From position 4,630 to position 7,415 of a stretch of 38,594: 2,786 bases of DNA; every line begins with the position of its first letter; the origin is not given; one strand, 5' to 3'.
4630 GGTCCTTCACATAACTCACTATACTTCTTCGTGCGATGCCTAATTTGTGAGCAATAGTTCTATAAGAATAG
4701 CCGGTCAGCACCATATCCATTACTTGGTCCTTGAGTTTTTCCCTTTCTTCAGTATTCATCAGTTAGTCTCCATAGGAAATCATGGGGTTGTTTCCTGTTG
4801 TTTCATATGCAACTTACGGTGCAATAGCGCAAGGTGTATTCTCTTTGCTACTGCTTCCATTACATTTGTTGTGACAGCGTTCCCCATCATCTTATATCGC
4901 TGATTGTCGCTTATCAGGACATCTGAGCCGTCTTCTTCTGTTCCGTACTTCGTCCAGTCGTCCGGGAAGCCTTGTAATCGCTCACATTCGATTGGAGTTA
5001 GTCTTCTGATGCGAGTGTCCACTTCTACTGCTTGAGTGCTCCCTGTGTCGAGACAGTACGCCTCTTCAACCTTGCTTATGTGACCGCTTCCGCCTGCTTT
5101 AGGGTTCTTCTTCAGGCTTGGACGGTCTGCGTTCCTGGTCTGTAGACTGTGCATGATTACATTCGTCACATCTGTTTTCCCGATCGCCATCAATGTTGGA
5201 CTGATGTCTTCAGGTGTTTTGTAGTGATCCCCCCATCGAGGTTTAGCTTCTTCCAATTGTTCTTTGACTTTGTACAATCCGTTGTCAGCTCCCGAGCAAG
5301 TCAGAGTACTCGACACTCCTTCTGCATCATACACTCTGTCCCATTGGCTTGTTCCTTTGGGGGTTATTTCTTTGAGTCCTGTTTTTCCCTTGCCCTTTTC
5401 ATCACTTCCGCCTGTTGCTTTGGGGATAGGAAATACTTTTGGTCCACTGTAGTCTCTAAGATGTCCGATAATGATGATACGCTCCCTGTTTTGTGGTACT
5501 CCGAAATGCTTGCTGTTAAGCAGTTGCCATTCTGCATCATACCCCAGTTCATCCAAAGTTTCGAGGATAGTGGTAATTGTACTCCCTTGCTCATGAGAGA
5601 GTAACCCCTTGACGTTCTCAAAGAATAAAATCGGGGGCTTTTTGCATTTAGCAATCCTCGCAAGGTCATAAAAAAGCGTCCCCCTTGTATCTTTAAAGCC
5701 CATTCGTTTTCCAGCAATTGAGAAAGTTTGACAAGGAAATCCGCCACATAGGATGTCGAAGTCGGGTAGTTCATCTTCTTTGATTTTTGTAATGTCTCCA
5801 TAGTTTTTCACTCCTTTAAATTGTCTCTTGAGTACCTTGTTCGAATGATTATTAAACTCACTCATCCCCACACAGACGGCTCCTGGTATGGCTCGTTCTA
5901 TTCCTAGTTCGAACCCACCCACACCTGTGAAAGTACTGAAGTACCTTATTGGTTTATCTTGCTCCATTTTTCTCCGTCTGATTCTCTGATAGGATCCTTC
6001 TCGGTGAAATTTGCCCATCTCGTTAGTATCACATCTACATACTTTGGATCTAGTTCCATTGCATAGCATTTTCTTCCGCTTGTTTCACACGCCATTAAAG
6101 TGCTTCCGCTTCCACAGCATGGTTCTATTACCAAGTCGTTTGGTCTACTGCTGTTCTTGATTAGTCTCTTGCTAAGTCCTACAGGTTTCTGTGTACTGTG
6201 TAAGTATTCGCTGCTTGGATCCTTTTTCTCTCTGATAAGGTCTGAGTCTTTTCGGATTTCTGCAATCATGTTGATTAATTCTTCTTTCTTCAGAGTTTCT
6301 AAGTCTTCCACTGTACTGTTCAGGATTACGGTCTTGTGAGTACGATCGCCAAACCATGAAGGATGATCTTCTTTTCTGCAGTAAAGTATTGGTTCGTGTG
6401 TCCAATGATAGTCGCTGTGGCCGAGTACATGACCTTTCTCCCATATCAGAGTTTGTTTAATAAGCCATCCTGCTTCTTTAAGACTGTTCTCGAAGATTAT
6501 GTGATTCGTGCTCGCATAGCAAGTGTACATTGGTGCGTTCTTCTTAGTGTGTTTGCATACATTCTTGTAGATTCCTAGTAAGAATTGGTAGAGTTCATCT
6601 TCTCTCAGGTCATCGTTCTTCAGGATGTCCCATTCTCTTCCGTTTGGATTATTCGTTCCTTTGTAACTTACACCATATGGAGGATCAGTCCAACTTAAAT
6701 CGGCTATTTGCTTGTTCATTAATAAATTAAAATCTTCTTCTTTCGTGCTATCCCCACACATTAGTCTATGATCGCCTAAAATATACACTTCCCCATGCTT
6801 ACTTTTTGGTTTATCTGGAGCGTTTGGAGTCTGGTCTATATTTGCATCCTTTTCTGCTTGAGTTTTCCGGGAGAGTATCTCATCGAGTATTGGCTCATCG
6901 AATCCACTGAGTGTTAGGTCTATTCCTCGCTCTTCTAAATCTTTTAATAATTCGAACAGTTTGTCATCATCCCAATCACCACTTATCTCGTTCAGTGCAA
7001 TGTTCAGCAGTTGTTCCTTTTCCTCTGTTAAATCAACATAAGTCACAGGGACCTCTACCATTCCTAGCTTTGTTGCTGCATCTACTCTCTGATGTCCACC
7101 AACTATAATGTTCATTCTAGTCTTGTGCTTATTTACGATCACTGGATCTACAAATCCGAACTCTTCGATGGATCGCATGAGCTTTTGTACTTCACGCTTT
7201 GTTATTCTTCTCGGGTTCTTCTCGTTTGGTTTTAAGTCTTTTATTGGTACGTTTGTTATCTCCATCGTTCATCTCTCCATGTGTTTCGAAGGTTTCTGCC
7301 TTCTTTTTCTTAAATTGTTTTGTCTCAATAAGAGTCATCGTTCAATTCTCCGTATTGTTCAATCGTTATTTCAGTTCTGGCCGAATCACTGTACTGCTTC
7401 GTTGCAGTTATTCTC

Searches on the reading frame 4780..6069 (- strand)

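Call 7: search_protein_families(library=pfam, proteins=[window:4780-6069:-], max_evalue=0.01)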
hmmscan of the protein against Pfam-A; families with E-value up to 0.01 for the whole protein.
window:4780-6069:- (429 aa): 1 family
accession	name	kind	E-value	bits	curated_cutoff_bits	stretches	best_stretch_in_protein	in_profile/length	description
PF00145.23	DNA_methylase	-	8.9e-81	272.3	22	1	42-411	2-322/324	C-5 cytosine-specific DNA methylase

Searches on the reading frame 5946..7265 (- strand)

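Call 7: search_protein_families(library=pfam, proteins=[window:5946-7265:-], max_evalue=0.01)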
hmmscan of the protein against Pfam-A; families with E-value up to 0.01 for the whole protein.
window:5946-7265:- (439 aa): 2 families
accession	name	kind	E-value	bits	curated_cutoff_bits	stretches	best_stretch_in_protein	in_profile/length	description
PF01555.25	N6_N4_Mtase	-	2.2e-24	87.1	26.7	1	189-413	2-219/221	DNA methylase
PF02195.25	ParB_N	-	1.2e-11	44.9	26.3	1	2-84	2-85/95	ParB N-terminal domain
